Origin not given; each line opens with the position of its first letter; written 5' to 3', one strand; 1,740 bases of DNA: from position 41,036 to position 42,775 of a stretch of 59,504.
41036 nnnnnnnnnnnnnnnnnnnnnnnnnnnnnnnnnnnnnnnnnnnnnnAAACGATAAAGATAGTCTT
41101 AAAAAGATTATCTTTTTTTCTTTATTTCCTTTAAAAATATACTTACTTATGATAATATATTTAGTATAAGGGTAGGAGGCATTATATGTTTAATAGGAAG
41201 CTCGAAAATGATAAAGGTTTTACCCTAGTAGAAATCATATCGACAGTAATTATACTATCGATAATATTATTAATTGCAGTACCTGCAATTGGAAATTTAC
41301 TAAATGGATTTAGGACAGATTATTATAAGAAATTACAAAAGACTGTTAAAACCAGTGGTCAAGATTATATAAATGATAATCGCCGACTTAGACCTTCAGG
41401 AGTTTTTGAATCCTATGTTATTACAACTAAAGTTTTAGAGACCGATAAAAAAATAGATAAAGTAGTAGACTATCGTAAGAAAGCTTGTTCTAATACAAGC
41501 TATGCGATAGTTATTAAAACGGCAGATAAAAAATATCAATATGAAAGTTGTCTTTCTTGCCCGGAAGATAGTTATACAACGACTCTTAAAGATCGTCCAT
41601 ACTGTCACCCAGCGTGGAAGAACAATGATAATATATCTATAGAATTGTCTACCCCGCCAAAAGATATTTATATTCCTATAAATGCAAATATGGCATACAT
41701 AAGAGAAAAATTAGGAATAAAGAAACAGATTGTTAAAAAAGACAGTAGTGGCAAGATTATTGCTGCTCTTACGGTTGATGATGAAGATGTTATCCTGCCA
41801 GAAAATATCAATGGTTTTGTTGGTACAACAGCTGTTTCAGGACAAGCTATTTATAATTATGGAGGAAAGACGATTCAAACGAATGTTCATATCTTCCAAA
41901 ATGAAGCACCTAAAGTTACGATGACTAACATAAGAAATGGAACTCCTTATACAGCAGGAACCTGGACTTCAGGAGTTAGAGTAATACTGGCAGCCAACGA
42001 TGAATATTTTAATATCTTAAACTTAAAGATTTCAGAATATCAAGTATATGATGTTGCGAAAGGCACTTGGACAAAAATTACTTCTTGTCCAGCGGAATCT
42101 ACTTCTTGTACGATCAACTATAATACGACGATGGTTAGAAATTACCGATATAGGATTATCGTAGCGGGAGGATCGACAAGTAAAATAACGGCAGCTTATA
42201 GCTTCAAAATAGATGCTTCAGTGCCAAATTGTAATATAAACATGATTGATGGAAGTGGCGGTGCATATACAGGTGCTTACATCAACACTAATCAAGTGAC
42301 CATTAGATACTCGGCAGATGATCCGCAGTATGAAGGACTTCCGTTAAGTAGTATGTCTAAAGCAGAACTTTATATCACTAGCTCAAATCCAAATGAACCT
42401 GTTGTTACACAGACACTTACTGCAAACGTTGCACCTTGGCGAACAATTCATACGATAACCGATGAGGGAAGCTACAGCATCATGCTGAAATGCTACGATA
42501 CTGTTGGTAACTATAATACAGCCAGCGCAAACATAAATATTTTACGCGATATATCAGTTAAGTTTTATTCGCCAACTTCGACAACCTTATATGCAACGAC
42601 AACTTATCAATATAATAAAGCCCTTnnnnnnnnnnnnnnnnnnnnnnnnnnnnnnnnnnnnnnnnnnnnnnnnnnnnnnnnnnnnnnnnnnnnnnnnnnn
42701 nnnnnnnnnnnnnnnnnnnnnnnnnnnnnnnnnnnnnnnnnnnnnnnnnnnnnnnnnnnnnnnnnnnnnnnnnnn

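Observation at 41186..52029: Locus of two ~1,300-aa prepilin-leader 'mega-pilins' plus four bitopic accessory genes, with no pilus machinery nearby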

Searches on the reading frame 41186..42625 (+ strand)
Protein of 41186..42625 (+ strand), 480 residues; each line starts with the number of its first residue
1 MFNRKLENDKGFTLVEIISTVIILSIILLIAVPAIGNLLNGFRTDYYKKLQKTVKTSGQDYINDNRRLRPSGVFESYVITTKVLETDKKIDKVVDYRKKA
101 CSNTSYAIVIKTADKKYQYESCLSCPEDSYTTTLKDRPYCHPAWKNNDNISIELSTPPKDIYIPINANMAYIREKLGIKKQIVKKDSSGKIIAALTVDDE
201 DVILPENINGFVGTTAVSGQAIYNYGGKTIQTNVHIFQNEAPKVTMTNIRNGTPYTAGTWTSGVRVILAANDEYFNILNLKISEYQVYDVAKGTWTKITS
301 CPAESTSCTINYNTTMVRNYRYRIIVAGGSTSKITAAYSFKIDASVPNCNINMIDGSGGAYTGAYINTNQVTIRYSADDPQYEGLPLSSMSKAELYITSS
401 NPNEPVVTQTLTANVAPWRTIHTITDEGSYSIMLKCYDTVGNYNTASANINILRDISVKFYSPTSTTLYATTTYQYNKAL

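Call 11: find_homologous_proteins(query=window:41186-42625:+)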
Query window:41186-42625:+ (480 aa): 4 proteins with E <= 0.001 among 8000 candidates.
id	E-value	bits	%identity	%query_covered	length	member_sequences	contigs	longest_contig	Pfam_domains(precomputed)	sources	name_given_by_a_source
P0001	3.2e-131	457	64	66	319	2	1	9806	-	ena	-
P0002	5.1e-12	64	35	30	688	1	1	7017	PF09479.17,PF07963.18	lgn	-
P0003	6.2e-12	63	32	29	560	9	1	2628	PF07963.18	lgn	-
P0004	3.2e-10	58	34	25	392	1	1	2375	PF21722.5,PF07963.18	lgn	-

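Call 13: find_encoding_contigs(protein=P0001, flank=10000)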
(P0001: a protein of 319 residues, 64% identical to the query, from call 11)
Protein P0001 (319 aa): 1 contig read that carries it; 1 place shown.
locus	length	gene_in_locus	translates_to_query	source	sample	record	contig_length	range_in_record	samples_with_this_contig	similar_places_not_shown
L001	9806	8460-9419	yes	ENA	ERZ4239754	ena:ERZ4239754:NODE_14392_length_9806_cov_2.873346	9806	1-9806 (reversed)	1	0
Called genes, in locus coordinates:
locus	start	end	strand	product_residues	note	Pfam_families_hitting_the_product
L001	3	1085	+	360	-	?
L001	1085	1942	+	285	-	PF02557:VanY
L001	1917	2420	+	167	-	-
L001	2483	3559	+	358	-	-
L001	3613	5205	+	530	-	PF00005:ABC_tran, PF02463:SMC_N (faint), PF13304:AAA_21 (faint), PF12848:ABC_tran_Xtn, PF00005:ABC_tran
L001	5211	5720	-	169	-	PF18955:DUF5698, PF10035:DUF2179 (weak)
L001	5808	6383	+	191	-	PF09335:VTT_dom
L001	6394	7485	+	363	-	PF02646:RmuC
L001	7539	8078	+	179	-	PF00210:Ferritin (faint), PF02915:Rubrerythrin, PF21349:RUBY_RBDX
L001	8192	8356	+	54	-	PF07963:N_methyl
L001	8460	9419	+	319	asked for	-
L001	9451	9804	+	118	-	?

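Call 14: find_encoding_contigs(protein=P0002, flank=10000)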
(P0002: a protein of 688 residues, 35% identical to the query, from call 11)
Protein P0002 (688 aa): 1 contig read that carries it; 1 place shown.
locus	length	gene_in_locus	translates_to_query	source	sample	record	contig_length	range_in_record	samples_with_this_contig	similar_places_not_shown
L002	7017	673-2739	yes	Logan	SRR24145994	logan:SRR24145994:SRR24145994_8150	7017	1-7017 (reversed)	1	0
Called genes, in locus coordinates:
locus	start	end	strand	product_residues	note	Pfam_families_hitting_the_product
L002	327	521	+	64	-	-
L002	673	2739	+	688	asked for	PF07963:N_methyl (weak), PF09479:Flg_new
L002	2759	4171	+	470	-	-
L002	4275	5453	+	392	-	PF01183:Glyco_hydro_25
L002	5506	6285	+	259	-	PF03419:Peptidase_U4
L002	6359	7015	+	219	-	?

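Call 26: search_protein_representatives(protein=window:41186-42625:+)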
Query: 480 residues. Proteins with E-value up to 0.001 (for the whole library): 2062; up to 1e-10: 412; up to 1e-30: 73. The best 150 are listed.
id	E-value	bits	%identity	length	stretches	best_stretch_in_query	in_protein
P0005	9.8e-181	618.1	60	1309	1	7-480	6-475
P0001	1.0e-131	456.5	64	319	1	87-401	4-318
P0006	4.9e-61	223.6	33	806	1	7-443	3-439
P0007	1.5e-56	208.8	35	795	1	5-364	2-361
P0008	2.1e-53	198.4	32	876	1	7-445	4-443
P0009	3.3e-53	197.7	34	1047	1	7-430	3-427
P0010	5.1e-53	197.2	33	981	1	5-373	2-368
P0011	9.6e-53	196.2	31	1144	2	9-355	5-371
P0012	2.6e-52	194.8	32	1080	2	5-352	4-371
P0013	2.2e-51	191.8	32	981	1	3-378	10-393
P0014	4.7e-51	190.7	34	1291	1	4-443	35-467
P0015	1.4e-50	189.1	34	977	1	8-352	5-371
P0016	2.0e-50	188.6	34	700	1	8-352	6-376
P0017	2.1e-50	188.5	34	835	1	7-464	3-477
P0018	2.4e-49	185.0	37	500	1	8-353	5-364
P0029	3.5e-47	177.9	36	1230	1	8-395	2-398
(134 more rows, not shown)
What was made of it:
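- The family is large: 2,062 representative clusters at E<=1e-3 and 73 at E<=1e-30 (call 26).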

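Call 34: find_related_loci(query=A3, collection=genome_contigs, flank=10000)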
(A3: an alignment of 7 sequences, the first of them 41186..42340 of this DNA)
Query A3 (385 aa) in genome_contigs; peptide patterns used: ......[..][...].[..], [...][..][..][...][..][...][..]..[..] (x = any residue, [..] = any of these).
600 stretches matched a pattern (row limit reached: there are more); 75 encode a relative of the query (tblastn E <= 1e-3); 75 distinct loci.
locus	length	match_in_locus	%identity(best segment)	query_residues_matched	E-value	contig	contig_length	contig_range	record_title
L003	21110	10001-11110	34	8-352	1e-54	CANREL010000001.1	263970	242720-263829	MAG: uncultured Bacilli bacterium isolate Lapin-024__bin108 genome assembly, contig: Lapin-024__NODE_9_length_263970_cov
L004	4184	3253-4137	30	6-286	5e-33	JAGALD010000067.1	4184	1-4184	MAG: Bacilli bacterium isolate RGIG8542 Water_deer_Cecum-2__c247934, whole genome shotgun sequence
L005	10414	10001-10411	42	6-144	6e-24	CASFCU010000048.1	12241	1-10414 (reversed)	uncultured bacterium isolate CO.B37.metabat-bins.121 genome assembly, contig: CO.B37.metabat-bins.121.fa_k141_5663800, w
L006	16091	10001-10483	29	8-166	1e-15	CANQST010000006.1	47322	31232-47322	MAG: uncultured Bacilli bacterium isolate Lapin-032__bin60 genome assembly, contig: Lapin-032__NODE_1289_length_47322_co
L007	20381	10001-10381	31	8-125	2e-13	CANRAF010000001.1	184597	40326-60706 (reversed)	MAG: uncultured Bacilli bacterium isolate Lapin-016__bin64 genome assembly, contig: Lapin-016__NODE_39_length_184597_cov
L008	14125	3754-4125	38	8-132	2e-11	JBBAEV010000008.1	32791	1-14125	MAG: Bacilli bacterium isolate SO_2017_LW2_23 scaffold_2979_c1_LW138R_2017, whole genome shotgun sequence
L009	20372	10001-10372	31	8-125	5e-11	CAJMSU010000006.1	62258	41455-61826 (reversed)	TPA_asm: uncultured bacterium isolate SRR5519181-bin.25 genome assembly, contig: NODE_269_length_62258_cov_7.602720, who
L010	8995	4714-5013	33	6-102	1e-9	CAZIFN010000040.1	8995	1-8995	MAG TPA_asm: uncultured Mycoplasma sp. isolate SRP225648_co1_101 genome assembly, contig: NODE_19855_length_8995_cov_17.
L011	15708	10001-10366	32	8-129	2e-9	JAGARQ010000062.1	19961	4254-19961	MAG: Bacilli bacterium isolate RGIG8711 Water_deer_Colon-3__c530217, whole genome shotgun sequence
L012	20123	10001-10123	51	5-45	3e-8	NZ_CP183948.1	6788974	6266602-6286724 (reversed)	Paenibacillus nitricinens strain AC7 chromosome, complete genome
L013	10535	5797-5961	40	7-61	1e-7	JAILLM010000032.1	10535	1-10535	MAG: Bacilli bacterium isolate RUI228 k141_11147186_flag=1_multi=17.0000_len=10535, whole genome shotgun sequence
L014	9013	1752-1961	39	2-67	1e-7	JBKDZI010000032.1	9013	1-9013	MAG: Bacilli bacterium isolate VLC_128 k251_3421290, whole genome shotgun sequence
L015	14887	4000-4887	30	4-119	2e-7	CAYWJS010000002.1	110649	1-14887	MAG TPA_asm: uncultured Erysipelotrichia bacterium isolate SRP192927_co8_19 genome assembly, contig: NODE_94_length_1106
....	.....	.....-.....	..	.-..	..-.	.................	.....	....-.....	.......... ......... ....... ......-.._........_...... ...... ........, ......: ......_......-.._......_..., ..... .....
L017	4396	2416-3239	31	3-66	5e-7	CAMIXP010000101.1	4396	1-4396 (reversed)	MAG: uncultured Bacillales bacterium isolate SRR12081302_bin.69_metaWRAP_v1.3_MAG genome assembly, contig: ERZ12289775.4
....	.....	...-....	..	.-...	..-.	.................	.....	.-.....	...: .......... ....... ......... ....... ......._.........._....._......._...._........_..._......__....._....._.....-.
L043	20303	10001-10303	27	6-99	2e-5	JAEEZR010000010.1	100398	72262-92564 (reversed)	MAG: Bacillales bacterium isolate Tb.RUG.9 k141_1561582_flag=1_multi=18.7317_len=100398, whole genome shotgun sequence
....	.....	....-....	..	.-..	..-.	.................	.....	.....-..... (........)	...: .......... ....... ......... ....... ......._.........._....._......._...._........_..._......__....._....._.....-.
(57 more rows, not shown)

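Call 39: find_homologous_proteins(query=A2, max_evalue=0.00001)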
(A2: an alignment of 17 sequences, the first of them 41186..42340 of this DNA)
Query A2 (17 sequences) (385 aa, profile of the alignment): 96 proteins with E <= 0.00001 among 8000 candidates.
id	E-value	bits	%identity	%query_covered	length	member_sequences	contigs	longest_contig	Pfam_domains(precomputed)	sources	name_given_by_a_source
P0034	2.4e-124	433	33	92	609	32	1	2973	PF07963.18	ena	-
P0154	2.5e-111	390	29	92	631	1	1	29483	PF07963.18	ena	-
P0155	3.1e-106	374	30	73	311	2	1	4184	PF07963.18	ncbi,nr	ncbi:MAG: prepilin-type N-terminal cleavage/methylation domain-containing protein, partial [Bacilli 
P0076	4.1e-92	327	29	89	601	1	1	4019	PF07562.21,PF07963.18,PF00020.25,PF07699.20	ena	-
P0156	1.3e-91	326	28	95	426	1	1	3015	PF07963.18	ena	-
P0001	1.1e-76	276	64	78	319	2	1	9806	-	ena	-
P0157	1.2e-63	233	35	41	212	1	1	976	PF07963.18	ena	-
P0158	3.3e-31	127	26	66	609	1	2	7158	PF07963.18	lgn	-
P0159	3.6e-31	127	32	30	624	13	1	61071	PF07963.18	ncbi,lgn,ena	-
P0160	1.3e-30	125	38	22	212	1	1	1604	PF00398.27,PF07963.18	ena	-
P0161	1.4e-28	118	31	31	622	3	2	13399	PF07963.18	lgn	-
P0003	6.8e-25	106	32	36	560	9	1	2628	PF07963.18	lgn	-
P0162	1.4e-24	105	34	37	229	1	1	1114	PF07963.18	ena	-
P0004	1.1e-20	92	34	31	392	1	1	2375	PF21722.5,PF07963.18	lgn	-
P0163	1.3e-17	82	35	31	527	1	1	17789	PF13385.14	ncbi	-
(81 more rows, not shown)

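Call 40: search_protein_families(library=pfam, proteins=[L043:9171-9917:+, L043:7283-9160:+, L043:10001-11602:+, L043:11696-15499:+, L003:13012-14343:+, L011:12356-13231:+, L002:2759-4171:+, L015:1654-2847:-, L015:6266-7165:+, L003:9992-13000:+], max_evalue=0.01)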
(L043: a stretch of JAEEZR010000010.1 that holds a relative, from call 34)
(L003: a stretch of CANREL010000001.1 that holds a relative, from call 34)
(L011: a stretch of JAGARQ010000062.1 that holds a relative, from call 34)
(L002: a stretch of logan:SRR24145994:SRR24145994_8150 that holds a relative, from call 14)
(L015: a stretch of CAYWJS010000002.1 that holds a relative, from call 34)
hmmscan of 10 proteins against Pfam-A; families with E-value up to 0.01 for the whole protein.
L043:9171-9917:+ (248 aa): 2 families
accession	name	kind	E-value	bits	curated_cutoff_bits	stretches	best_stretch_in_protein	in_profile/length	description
PF06750.18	A24_N_bact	-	1.5e-28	99.1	23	1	11-93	1-83/84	Bacterial Peptidase A24 N-terminal domain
PF01478.23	Peptidase_A24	-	9.1e-15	55.4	26.5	1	104-211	1-101/104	Type IV leader peptidase family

L043:7283-9160:+ (625 aa): 2 families
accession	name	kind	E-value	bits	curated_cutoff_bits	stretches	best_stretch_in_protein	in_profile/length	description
PF00482.28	T2SSF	-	5.6e-49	165.7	25.2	2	289-412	1-125/125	Type II secretion system (T2SS), protein F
PF12889.12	DUF3829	-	0.009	16.1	26.8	0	330-385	56-110/285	Protein of unknown function (DUF3829)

L043:10001-11602:+ (533 aa): 1 family
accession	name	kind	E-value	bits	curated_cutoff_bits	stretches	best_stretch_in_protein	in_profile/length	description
PF07963.17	N_methyl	-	5.6e-07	29.3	21.2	1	1-27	1-27/27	Prokaryotic N-terminal methylation motif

L043:11696-15499:+ (1267 aa): 0 families

L003:13012-14343:+ (443 aa): 1 family
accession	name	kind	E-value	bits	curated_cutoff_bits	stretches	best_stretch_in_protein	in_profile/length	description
PF14903.11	WG_beta_rep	-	5.5e-26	90.7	25.6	3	329-360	2-33/35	WG containing repeat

L011:12356-13231:+ (291 aa): 0 families

L002:2759-4171:+ (470 aa): 1 family
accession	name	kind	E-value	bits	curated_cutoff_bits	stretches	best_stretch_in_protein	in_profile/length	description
PF17561.7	TssO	-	0.00041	21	29.2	1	6-69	11-72/148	Type VI secretion system, TssO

L015:1654-2847:- (397 aa): 15 families
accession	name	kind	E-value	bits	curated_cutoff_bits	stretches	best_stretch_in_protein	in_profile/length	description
PF00437.27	T2SSE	-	2e-129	431.9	24.9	1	12-391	6-369/370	Type II/IV secretion system protein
PF13401.12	AAA_22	-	3.5e-06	27.8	27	1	148-185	5-42/130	AAA domain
PF13173.12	AAA_14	-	1.6e-05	25.4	27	1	149-240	3-85/129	AAA domain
PF13191.12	AAA_16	-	0.00021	22.3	32.6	1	147-185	24-60/167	AAA ATPase domain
PF05872.18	HerA_C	-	0.00021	20.5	22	1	142-182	17-55/502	Helicase HerA-like C-terminal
PF25199.1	nSTAND_NTPase5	-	0.00024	21.4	34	1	149-188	42-82/145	Novel STAND NTPase 5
PF20720.3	nSTAND3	-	0.00025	21.2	27.2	1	147-185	16-54/155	Novel STAND NTPase 3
PF13245.12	AAA_19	-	0.00034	21.2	25.1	1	145-176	8-39/134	AAA domain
PF12775.13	AAA_7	-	0.00054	20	25.8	1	151-182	36-67/181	P-loop containing dynein motor region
PF13604.12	AAA_30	-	0.0012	19.1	27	1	138-180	8-50/191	AAA domain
PF04851.21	ResIII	-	0.0014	19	22.5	1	148-182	23-59/164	Type III restriction enzyme, res subunit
PF01935.23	DUF87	-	0.0025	18.4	23.2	1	152-180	27-56/220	Helicase HerA, central domain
PF10412.15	TrwB_AAD_bind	-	0.004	16.5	20.5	0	151-179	18-46/387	Type IV secretion-system coupling protein DNA-binding domain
PF13086.12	AAA_11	-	0.0056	16.9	27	1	138-175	8-44/257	AAA domain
PF00004.35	AAA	-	0.0081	17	21.2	0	151-226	1-66/131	ATPase family associated with various cellular activities (AAA)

L015:6266-7165:+ (299 aa): 2 families
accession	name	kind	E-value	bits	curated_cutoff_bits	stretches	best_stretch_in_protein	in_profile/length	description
PF01261.30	AP_endonuc_2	-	1.1e-51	176.4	31.1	1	22-266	2-234/249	Xylose isomerase-like TIM barrel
PF02536.19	mTERF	-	0.0038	16.6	23.1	1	47-166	29-133/314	mTERF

L003:9992-13000:+ (1002 aa): 5 families
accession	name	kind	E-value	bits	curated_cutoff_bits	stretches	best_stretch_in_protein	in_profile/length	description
PF09479.16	Flg_new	-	8.4e-53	176.8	27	4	604-670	1-65/65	Listeria-Bacteroides repeat domain (List_Bact_rpt)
PF07963.17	N_methyl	-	0.00016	21.6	21.2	1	4-27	3-26/27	Prokaryotic N-terminal methylation motif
PF18998.6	Flg_new_2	-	0.0011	19.3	23.6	0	604-674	1-72/73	Divergent InlB B-repeat domain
PF19077.6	Big_13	-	0.0028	18.6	27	1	454-528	21-99/102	Bacterial Ig-like domain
PF12245.14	Big_3_2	-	0.0085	16.7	23.3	0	501-528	91-119/122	Bacterial Ig-like domain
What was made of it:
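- On Type IV pilin / class III signal-peptide protein: Type IV filament genes were seen near prepilin genes in two MAGs labelled Bacilli or Erysipelotrichia: Peptidase_A24 with PilC in L043, and a T2SSE ATPase in L015 (call 40).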

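Call 43: find_encoding_contigs(protein=P0154, flank=10000, max_places=3)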
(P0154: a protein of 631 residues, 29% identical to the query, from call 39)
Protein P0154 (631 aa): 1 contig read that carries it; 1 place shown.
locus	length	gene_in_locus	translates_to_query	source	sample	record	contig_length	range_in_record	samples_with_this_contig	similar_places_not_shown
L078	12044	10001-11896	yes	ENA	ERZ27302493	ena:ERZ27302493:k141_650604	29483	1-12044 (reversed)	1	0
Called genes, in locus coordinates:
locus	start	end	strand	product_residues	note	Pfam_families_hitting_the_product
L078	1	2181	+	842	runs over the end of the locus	PF00133:tRNA-synt_1, PF01406:tRNA-synt_1e (faint), PF09334:tRNA-synt_1g, PF13603:tRNA-synt_1_2 (weak), PF09334:tRNA-synt_1g, PF00133:tRNA-synt_1, PF08264:Anticodon_1, PF10458:Val_tRNA-synt_C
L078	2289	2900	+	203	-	-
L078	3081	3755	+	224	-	-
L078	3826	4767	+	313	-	PF00551:Formyl_trans_N, PF02911:Formyl_trans_C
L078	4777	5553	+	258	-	-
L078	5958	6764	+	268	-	PF01145:Band_7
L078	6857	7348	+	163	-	-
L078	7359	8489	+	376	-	PF00266:Aminotran_5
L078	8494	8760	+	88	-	PF00085:Thioredoxin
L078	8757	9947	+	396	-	-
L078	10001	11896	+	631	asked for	PF07963:N_methyl (weak)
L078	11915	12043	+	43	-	?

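Call 44: find_encoding_contigs(protein=P0159, flank=10000, max_places=3)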
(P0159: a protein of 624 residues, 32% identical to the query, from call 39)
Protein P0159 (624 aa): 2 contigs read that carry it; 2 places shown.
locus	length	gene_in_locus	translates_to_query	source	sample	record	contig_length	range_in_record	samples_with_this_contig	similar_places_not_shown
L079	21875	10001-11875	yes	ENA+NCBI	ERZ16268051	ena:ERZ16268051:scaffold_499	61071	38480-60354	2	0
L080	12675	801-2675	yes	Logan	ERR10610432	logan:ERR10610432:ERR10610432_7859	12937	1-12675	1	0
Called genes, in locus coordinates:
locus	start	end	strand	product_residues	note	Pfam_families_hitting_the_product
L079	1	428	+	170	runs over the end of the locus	PF07963:N_methyl (weak)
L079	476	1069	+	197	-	PF07963:N_methyl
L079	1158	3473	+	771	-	PF02190:LON_substr_bdg, PF08298:AAA_PrkA (weak), PF00004:AAA, PF07724:AAA_2 (weak), PF07728:AAA_5, PF22667:Lon_lid, PF05362:Lon_C, PF13541:ChlI, +2 more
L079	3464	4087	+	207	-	-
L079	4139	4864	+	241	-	PF20918:SPOCS_spoVID-N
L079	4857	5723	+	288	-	-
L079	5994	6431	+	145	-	-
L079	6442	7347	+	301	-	PF01695:IstB_IS21 (weak)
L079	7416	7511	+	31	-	-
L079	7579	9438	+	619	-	-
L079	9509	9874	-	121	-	PF12670:DUF3792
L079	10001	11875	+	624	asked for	PF07963:N_methyl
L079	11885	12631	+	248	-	-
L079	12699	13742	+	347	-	PF00579:tRNA-synt_1b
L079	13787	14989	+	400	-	PF01594:AI-2E_transport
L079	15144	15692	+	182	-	PF21448:DNMK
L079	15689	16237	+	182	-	PF13238:AAA_18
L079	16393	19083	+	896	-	PF01411:tRNA-synt_2c, PF07973:tRNA_SAD, PF02272:DHHA1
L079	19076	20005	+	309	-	PF06144:DNA_pol3_delta, PF21694:DNA_pol3_delta_C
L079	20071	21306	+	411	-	-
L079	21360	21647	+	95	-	-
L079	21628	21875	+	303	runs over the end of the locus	PF07804:HipA_C (faint)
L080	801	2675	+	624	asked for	PF07963:N_methyl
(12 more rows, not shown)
